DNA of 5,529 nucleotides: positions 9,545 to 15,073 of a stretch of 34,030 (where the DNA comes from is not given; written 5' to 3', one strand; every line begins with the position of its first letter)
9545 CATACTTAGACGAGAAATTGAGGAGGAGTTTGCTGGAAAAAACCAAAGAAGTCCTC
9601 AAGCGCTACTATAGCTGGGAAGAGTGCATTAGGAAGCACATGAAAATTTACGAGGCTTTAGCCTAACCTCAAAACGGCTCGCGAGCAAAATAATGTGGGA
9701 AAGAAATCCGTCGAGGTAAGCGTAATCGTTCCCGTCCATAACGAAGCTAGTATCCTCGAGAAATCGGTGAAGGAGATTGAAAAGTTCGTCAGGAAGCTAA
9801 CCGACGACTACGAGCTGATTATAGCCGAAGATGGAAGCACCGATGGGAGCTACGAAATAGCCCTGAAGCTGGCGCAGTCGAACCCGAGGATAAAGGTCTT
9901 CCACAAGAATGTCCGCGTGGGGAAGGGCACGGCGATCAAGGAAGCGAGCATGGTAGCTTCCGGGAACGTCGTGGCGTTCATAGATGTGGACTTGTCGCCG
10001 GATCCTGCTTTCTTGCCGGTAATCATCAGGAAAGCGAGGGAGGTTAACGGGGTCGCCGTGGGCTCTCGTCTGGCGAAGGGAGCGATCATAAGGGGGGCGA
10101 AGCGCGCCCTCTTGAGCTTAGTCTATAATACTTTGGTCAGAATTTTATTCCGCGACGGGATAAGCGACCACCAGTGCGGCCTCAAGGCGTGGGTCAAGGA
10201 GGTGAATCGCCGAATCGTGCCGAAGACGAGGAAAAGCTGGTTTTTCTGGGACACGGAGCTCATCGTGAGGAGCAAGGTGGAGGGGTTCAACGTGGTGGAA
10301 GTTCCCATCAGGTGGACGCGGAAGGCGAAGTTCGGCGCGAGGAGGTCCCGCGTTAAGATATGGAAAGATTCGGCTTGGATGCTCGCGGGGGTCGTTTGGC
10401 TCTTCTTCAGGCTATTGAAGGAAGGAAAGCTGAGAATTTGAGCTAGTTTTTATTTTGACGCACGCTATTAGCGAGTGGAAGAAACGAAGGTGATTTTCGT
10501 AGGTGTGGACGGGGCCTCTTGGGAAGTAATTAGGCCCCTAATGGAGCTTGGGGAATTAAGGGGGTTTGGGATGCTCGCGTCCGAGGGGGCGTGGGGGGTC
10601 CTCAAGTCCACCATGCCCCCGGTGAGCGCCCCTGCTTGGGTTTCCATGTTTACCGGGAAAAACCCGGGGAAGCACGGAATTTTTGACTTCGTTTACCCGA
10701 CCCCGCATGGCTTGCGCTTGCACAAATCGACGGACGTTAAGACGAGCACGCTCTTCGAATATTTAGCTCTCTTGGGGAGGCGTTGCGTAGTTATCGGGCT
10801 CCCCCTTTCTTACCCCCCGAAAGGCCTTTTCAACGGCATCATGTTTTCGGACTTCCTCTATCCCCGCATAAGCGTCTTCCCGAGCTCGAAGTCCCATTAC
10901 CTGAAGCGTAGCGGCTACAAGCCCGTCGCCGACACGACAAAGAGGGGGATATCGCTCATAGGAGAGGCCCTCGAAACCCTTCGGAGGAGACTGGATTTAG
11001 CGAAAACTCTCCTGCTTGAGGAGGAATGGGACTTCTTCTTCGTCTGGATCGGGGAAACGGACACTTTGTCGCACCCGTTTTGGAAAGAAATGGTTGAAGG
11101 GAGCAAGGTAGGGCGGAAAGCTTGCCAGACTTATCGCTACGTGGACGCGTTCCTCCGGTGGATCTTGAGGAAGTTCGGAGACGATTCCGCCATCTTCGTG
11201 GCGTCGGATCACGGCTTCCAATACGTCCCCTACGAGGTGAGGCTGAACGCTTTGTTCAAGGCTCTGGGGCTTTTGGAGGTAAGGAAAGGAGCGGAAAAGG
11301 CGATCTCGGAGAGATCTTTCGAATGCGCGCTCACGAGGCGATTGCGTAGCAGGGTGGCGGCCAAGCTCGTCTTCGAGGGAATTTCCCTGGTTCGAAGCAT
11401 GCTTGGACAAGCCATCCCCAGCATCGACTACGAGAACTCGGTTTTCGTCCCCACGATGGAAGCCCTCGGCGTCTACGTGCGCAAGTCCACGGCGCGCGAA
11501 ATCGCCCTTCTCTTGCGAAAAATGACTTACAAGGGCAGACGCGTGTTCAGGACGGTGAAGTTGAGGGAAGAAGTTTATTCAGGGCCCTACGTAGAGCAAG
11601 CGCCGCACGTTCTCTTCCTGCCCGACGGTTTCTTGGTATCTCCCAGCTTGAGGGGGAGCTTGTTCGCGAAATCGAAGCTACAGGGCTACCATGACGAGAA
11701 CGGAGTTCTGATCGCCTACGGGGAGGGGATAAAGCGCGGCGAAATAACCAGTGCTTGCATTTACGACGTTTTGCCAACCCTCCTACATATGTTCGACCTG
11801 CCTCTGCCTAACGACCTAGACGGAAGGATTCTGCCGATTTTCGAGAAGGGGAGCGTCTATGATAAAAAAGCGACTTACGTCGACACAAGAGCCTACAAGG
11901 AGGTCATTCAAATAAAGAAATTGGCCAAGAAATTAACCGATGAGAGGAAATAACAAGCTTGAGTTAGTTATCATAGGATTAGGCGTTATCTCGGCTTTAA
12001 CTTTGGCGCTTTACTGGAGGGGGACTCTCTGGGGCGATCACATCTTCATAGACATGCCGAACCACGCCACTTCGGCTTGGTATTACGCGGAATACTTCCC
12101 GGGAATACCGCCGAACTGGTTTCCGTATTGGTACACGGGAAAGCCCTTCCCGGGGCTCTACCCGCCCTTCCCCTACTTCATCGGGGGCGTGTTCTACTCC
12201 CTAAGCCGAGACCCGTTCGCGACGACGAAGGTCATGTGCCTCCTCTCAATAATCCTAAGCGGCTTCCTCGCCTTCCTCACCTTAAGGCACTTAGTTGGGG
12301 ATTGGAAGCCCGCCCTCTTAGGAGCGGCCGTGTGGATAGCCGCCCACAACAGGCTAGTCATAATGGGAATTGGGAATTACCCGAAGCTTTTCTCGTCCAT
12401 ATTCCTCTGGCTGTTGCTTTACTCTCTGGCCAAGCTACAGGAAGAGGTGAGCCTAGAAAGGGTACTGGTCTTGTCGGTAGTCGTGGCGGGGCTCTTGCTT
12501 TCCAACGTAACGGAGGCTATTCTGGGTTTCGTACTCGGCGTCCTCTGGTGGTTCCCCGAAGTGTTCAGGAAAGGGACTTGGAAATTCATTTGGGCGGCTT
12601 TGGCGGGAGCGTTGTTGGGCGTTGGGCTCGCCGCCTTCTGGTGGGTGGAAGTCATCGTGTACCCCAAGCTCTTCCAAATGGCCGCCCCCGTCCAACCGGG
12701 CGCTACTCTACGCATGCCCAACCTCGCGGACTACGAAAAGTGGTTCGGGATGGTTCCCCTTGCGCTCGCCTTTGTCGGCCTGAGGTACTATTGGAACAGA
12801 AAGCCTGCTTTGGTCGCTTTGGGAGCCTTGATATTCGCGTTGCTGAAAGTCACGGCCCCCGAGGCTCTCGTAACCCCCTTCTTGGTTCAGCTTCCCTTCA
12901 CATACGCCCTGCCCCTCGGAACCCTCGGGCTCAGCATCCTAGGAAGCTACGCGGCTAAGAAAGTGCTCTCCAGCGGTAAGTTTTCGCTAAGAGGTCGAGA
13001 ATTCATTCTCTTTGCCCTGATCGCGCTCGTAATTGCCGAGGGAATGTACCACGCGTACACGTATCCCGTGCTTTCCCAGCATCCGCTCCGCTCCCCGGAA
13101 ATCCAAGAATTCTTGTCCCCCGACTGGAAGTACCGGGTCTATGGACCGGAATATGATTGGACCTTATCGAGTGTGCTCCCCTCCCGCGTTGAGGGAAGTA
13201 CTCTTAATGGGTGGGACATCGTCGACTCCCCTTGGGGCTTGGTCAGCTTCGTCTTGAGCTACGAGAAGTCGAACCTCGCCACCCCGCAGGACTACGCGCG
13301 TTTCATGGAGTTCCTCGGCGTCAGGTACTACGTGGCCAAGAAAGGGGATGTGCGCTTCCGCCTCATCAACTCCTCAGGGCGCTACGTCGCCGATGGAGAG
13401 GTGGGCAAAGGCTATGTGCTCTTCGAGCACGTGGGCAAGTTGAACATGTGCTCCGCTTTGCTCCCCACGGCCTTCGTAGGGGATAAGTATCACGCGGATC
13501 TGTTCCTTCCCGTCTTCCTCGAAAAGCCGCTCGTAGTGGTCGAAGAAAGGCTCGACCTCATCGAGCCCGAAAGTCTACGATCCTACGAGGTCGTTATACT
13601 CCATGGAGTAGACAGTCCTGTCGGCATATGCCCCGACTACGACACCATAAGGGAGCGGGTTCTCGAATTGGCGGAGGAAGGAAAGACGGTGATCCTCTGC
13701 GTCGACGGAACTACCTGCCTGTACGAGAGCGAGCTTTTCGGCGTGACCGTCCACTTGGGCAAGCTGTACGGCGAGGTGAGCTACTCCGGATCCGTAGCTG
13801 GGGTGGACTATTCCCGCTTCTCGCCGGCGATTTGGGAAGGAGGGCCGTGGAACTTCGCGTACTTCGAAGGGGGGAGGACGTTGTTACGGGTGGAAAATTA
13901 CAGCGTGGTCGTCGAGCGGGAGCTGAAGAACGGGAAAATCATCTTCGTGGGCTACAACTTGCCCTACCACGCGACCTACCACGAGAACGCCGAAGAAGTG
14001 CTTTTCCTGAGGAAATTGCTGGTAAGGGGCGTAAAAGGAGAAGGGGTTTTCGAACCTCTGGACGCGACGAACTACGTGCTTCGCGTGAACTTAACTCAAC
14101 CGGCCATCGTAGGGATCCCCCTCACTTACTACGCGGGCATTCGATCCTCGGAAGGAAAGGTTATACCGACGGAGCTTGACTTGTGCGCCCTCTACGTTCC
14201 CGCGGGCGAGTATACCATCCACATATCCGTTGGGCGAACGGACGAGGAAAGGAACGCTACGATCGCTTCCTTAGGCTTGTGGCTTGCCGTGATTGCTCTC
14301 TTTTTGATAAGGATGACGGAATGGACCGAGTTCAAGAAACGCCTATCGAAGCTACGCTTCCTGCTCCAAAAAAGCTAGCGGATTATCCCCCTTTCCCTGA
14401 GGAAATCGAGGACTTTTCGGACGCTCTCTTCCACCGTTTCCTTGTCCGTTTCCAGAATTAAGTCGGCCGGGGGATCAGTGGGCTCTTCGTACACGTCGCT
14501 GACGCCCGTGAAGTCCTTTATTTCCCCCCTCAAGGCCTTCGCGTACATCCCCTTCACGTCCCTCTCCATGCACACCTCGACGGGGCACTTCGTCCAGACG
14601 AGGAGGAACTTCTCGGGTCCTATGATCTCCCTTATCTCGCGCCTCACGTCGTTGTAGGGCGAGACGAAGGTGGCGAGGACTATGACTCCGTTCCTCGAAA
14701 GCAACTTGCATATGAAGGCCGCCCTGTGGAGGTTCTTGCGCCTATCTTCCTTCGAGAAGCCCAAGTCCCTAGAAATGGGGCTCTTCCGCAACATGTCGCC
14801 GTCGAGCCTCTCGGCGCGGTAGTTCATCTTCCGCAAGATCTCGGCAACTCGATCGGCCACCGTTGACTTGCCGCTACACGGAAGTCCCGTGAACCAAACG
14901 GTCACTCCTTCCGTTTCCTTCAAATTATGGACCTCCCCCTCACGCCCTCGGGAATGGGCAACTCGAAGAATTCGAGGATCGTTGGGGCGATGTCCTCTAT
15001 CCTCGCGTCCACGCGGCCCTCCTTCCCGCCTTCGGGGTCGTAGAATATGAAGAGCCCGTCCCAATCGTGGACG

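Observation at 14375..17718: RHH-sat-[AP-superfamily]-cysC operon inside a glycosylation island: candidate glycan/protein sulfation module with no recognisable sulfotransferase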

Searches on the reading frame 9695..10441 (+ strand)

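Call 7: search_protein_families(library=pfam, proteins=[window:9695-10441:+], max_evalue=0.01)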
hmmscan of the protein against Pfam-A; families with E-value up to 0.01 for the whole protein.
window:9695-10441:+ (248 aa): 3 families
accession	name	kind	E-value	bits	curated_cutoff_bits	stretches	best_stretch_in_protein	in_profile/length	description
PF00535.33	Glycos_transf_2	-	7.8e-28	97.9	23.3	1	9-162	1-155/168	Glycosyl transferase family 2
PF10111.15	Glyco_tranf_2_2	-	0.00022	21.2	27.3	1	9-99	1-91/276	Glycosyltransferase like family 2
PF13641.12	Glyco_tranf_2_3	-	0.0092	16.4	27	0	8-114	3-111/230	Glycosyltransferase like family 2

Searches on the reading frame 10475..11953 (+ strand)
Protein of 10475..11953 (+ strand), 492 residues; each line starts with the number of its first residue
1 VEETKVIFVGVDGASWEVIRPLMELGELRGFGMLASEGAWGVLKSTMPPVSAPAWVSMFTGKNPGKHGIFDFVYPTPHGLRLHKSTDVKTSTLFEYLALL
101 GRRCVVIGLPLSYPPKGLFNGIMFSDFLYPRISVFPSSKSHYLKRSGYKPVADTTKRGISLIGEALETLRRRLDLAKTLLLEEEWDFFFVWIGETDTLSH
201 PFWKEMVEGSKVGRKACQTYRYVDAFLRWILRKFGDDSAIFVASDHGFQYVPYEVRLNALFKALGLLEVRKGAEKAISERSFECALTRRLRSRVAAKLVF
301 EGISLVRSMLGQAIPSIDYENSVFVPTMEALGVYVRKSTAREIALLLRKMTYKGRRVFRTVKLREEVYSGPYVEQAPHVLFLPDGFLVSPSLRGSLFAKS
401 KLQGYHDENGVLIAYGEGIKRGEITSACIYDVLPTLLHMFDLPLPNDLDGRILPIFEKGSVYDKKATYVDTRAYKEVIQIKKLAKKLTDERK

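Call 7: search_protein_families(library=pfam, proteins=[window:10475-11953:+], max_evalue=0.01)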
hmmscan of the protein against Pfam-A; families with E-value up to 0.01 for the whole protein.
window:10475-11953:+ (492 aa): 1 family
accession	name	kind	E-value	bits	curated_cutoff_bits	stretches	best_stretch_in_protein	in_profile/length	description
PF01663.27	Phosphodiest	-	1.2e-27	97.9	23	1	6-273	1-248/342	Type I phosphodiesterase / nucleotide pyrophosphatase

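Call 11: search_protein_families(library=ncbifam, proteins=[window:10475-11953:+], max_evalue=0.01)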
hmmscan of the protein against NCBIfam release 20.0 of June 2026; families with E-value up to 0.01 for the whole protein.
window:10475-11953:+ (492 aa): 3 families
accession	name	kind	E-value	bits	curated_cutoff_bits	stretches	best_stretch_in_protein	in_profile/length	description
TIGR02335.1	hydr_PhnA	equivalog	0.00041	19.5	407.55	1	4-74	13-83/408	phosphonoacetate hydrolase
NF010322.0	PRK13759.1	equivalog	0.0024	16.4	481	0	429-458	352-381/486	arylsulfatase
NF042991.1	alk_phos_PafA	equivalog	0.0054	15.2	650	0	407-452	502-548/554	alkaline phosphatase PafA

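Call 38: find_homologous_proteins(query=window:10475-11953:+, max_evalue=1e-10)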
Query window:10475-11953:+ (492 aa): 309 proteins with E <= 1e-10 among 8000 candidates; the best 120 are listed.
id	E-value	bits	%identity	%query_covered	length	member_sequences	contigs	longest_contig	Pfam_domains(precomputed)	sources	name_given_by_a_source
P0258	0.0e+0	1117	100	100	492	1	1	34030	PF01663.28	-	-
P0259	2.6e-123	431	41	100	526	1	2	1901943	PF01663.28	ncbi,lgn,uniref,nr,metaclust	ncbi:alkaline phosphatase family protein [Archaeoglobus veneficus]|uniref:Type I phosphodiesterase/n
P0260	9.2e-122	426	40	97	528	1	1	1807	PF01663.28,PF16347.11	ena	-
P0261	6.9e-121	423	43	96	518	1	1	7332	PF01676.24,PF01663.28,PF16347.11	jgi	-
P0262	1.6e-118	415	41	99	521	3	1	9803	PF01663.28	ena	-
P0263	7.5e-118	413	42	99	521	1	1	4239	PF01663.28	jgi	-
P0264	2.2e-114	401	40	98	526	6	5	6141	PF01663.28,PF16347.11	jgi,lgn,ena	-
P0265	1.1e-111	392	39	100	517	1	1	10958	PF01663.28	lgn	-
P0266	4.3e-111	390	38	99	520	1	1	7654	PF01663.28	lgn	-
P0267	3.1e-110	388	40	91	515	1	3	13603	PF01663.28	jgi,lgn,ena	-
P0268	8.3e-110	386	40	92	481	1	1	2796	PF01663.28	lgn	-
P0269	1.6e-109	385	39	100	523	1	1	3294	PF01663.28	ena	-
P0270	2.1e-109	385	39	98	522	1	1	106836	PF01663.28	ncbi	-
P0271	2.5e-109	385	39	99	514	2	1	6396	PF01663.28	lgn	-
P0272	4.3e-108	380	37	99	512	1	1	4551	PF01663.28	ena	-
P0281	1.4e-102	362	39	98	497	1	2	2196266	PF01663.28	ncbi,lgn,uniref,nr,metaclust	ncbi:type I phosphodiesterase/nucleotide pyrophosphatase [Ferroglobus placidus DSM 10642]|uniref:Typ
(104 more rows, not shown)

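Call 39: find_encoding_contigs(protein=P0259, flank=10000, max_places=1)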
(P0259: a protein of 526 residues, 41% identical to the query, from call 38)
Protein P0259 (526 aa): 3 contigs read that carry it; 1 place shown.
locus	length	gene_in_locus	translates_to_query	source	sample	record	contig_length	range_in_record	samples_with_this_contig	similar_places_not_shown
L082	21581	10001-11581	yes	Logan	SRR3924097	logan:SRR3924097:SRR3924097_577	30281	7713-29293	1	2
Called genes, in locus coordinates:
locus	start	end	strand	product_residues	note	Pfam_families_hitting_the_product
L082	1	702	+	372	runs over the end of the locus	PF01041:DegT_DnrJ_EryC1, PF01212:Beta_elim_lyase, PF01053:Cys_Met_Meta_PP (weak)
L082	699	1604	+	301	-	PF01408:GFO_IDH_MocA, PF22725:GFO_IDH_MocA_C3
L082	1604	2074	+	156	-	PF24894:Hexapep_GlmU (faint), PF25084:LbH_EIF2B, PF25087:GMPPB_C (faint), PF00132:Hexapep, PF14602:Hexapep_2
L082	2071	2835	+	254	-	PF00535:Glycos_transf_2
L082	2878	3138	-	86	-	-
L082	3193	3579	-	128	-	-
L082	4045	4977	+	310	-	-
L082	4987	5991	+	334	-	PF00535:Glycos_transf_2, PF13641:Glyco_tranf_2_3 (weak)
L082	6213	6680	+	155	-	PF05523:FdtA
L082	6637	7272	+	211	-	PF25084:LbH_EIF2B (weak), PF25087:GMPPB_C (faint), PF00132:Hexapep, PF14602:Hexapep_2 (weak)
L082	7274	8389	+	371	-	PF00155:Aminotran_1_2 (weak), PF01041:DegT_DnrJ_EryC1, PF01053:Cys_Met_Meta_PP (weak)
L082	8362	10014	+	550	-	-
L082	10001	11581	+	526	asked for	PF01663:Phosphodiest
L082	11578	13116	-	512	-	PF01943:Polysacc_synt, PF01554:MatE, PF13440:Polysacc_synt_3, PF01554:MatE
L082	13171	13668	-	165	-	PF00908:dTDP_sugar_isom, PF14667:Polysacc_synt_C, PF07883:Cupin_2 (weak)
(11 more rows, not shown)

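Call 40: find_encoding_contigs(protein=P0281, flank=10000, max_places=1)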
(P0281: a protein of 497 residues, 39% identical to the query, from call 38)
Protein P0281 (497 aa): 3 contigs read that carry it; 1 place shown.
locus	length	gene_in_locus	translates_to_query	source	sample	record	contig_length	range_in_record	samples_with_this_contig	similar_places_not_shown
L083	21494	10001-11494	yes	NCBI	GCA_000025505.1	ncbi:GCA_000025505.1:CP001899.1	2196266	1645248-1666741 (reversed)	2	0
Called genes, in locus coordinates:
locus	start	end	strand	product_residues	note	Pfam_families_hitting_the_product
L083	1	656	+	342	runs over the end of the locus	PF04007:DUF354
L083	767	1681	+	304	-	-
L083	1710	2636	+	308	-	-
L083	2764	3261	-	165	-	PF13610:DDE_Tnp_IS240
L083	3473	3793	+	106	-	-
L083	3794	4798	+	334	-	PF02388:FemAB (weak), PF13480:Acetyltransf_6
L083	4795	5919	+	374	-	PF13439:Glyco_transf_4, PF13477:Glyco_trans_4_2 (weak), PF13579:Glyco_trans_4_4, PF20706:GT4-conflict, PF00534:Glycos_transf_1, PF13692:Glyco_trans_1_4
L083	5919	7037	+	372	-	PF02655:ATP-grasp_3, PF02786:CPSase_L_D2 (faint), PF15632:ATPgrasp_Ter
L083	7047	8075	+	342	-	PF02388:FemAB (faint), PF13480:Acetyltransf_6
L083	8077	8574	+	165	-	PF00583:Acetyltransf_1 (weak), PF13673:Acetyltransf_10 (weak), PF13508:Acetyltransf_7 (weak)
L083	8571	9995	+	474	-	PF01943:Polysacc_synt, PF13440:Polysacc_synt_3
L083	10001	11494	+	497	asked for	PF01663:Phosphodiest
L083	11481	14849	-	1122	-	-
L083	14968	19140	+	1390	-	-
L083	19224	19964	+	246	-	PF00378:ECH_1, PF16113:ECH_2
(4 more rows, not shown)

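Call 41: find_encoding_contigs(protein=P0270, flank=10000, max_places=1)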
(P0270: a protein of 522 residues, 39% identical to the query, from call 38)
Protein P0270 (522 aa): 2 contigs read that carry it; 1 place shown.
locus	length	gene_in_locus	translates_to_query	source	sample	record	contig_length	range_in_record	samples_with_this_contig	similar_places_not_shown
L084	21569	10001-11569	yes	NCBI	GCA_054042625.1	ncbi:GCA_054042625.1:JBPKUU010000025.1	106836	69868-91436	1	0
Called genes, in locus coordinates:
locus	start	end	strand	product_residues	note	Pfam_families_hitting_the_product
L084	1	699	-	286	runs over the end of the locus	PF01209:Ubie_methyltran, PF05175:MTS (weak), PF08241:Methyltransf_11, PF08242:Methyltransf_12, PF13649:Methyltransf_25, PF13847:Methyltransf_31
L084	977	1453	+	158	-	-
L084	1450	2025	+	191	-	-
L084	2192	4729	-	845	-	PF02516:STT3, PF22627:AglB_core-like, PF18079:AglB_L1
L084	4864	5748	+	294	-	PF00535:Glycos_transf_2, PF10111:Glyco_tranf_2_2 (faint), PF13641:Glyco_tranf_2_3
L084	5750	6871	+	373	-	PF00534:Glycos_transf_1, PF13692:Glyco_trans_1_4, PF13524:Glyco_trans_1_2 (weak)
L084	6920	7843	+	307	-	PF00534:Glycos_transf_1, PF13692:Glyco_trans_1_4, PF13524:Glyco_trans_1_2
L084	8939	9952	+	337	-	PF00535:Glycos_transf_2, PF10111:Glyco_tranf_2_2, PF13641:Glyco_tranf_2_3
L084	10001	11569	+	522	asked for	PF01663:Phosphodiest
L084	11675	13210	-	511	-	PF01943:Polysacc_synt, PF01554:MatE (weak), PF13440:Polysacc_synt_3, PF01554:MatE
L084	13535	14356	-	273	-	PF01978:TrmB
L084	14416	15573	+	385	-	PF01370:Epimerase, PF02719:Polysacc_synt_2 (faint), PF16363:GDP_Man_Dehyd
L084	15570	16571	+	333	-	PF01370:Epimerase, PF02719:Polysacc_synt_2, PF04321:RmlD_sub_bind, PF01073:3Beta_HSD, PF16363:GDP_Man_Dehyd, PF07993:NAD_binding_4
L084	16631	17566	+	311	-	PF01073:3Beta_HSD, PF01370:Epimerase, PF02719:Polysacc_synt_2, PF04321:RmlD_sub_bind, PF13460:NAD_binding_10 (weak), PF16363:GDP_Man_Dehyd, PF07993:NAD_binding_4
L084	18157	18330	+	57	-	-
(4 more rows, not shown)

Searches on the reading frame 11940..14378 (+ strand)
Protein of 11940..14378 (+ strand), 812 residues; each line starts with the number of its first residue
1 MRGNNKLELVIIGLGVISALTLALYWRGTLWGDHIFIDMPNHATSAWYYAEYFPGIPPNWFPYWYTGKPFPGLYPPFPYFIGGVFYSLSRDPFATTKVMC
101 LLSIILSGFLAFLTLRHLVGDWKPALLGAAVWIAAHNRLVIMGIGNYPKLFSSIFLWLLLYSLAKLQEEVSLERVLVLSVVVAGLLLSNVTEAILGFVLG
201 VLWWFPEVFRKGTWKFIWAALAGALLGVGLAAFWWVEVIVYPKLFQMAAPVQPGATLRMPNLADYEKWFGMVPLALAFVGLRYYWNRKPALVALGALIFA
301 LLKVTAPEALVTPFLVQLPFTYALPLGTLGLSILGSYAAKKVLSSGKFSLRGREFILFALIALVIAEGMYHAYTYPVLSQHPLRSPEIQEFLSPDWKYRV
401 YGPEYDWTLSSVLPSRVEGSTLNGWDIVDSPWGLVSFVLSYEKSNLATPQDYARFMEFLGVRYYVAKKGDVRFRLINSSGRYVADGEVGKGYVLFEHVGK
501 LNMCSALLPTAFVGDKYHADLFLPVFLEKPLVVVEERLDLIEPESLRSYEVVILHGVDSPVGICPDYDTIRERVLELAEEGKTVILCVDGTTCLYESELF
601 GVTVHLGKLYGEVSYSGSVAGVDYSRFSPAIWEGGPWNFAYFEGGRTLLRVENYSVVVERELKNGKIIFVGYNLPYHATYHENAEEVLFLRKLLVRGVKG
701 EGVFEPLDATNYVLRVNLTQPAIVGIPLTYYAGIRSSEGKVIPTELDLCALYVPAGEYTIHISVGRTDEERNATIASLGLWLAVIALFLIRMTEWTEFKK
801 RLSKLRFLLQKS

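Call 7: search_protein_families(library=pfam, proteins=[window:11940-14378:+], max_evalue=0.01)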
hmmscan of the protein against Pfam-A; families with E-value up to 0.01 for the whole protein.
window:11940-14378:+ (812 aa): 1 family
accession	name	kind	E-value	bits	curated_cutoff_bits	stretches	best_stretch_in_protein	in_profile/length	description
PF10131.15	PTPS_related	-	6.8e-16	58.3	26.4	1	74-677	4-621/621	6-pyruvoyl-tetrahydropterin synthase related domain; membrane protein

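Call 11: search_protein_families(library=ncbifam, proteins=[window:11940-14378:+], max_evalue=0.01)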
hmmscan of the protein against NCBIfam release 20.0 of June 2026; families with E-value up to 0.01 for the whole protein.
window:11940-14378:+ (812 aa): 0 families

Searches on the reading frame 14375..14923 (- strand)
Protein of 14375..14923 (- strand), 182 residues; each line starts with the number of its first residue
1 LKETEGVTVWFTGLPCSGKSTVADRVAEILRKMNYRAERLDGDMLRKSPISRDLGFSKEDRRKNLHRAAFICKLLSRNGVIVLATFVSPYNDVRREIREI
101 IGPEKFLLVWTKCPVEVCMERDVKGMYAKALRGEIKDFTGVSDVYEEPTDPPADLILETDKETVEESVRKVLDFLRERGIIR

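Call 7: search_protein_families(library=pfam, proteins=[window:14375-14923:-], max_evalue=0.01)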
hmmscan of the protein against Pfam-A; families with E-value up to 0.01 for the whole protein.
window:14375-14923:- (182 aa): 6 families
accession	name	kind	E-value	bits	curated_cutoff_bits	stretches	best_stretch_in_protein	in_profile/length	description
PF01583.26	APS_kinase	-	1e-53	181.9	21.1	1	6-151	2-147/152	Adenylylsulphate kinase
PF13671.12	AAA_33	-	1.3e-07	32.5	27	1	9-123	2-116/143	AAA domain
PF08433.16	KTI12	-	2.8e-07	30.8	22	1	9-130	4-124/271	Chromatin associated protein KTI12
PF13238.12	AAA_18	-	5.5e-06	27.3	29.4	1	11-121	3-107/128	AAA domain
PF13207.12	AAA_17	-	0.00055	20.7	27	1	12-121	1-118/136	AAA domain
PF03266.21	NTPase_1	-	0.0059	16.9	23.9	0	9-37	2-30/168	NTPase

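Call 11: search_protein_families(library=ncbifam, proteins=[window:14375-14923:-], max_evalue=0.01)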
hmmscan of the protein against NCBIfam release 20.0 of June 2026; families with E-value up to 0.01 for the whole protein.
window:14375-14923:- (182 aa): 11 families
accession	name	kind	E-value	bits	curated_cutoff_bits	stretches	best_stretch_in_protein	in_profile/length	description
NF002059.0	PRK00889.1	subfamily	7.5e-62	208.1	244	1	4-181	3-175/177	adenylyl-sulfate kinase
TIGR00455.1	apsK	equivalog_domain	9.5e-60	201.4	138.7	1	3-175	15-184/184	adenylyl-sulfate kinase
NF004040.0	PRK05537.1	equivalog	9e-55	186.2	669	1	2-182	392-571/572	bifunctional sulfate adenylyltransferase/adenylylsulfate kinase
NF003013.0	PRK03846.1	subfamily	3.7e-54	183.5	163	1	2-182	24-201/202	adenylyl-sulfate kinase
NF004035.0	PRK05506.1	subfamily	3e-52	177.7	715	1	2-179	456-630/632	bifunctional sulfate adenylyltransferase subunit 1/adenylylsulfate kinase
NF004041.0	PRK05541.1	subfamily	5.8e-29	101.4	127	1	4-178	5-173/176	adenylyl-sulfate kinase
TIGR03574.1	selen_PSTK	equivalog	6e-09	35.7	290.5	1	11-124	4-115/249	L-seryl-tRNA(Sec) kinase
NF010552.0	PRK13946.1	equivalog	0.00069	19.3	186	1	7-177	24-189/198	shikimate kinase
NF005250.0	PRK06761.1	equivalog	0.0015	17.6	270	1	12-105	9-103/282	hypothetical protein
TIGR02880.1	cbbX_cfxQ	equivalog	0.004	16.5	459.25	1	5-35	57-87/284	CbbX protein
NF040667.1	hom_kin_desulfo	exception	0.0068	16.3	197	0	9-174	3-161/163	homoserine kinase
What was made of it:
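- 14375..14923 (-): cysC: APS kinase, 182 aa from the TTG start, or 176 aa from the GTG six codons downstream. Pfam APS_kinase at 1e-53, and TIGR00455 at 201 bits against a cut-off of 138.7 (calls 7, 11).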
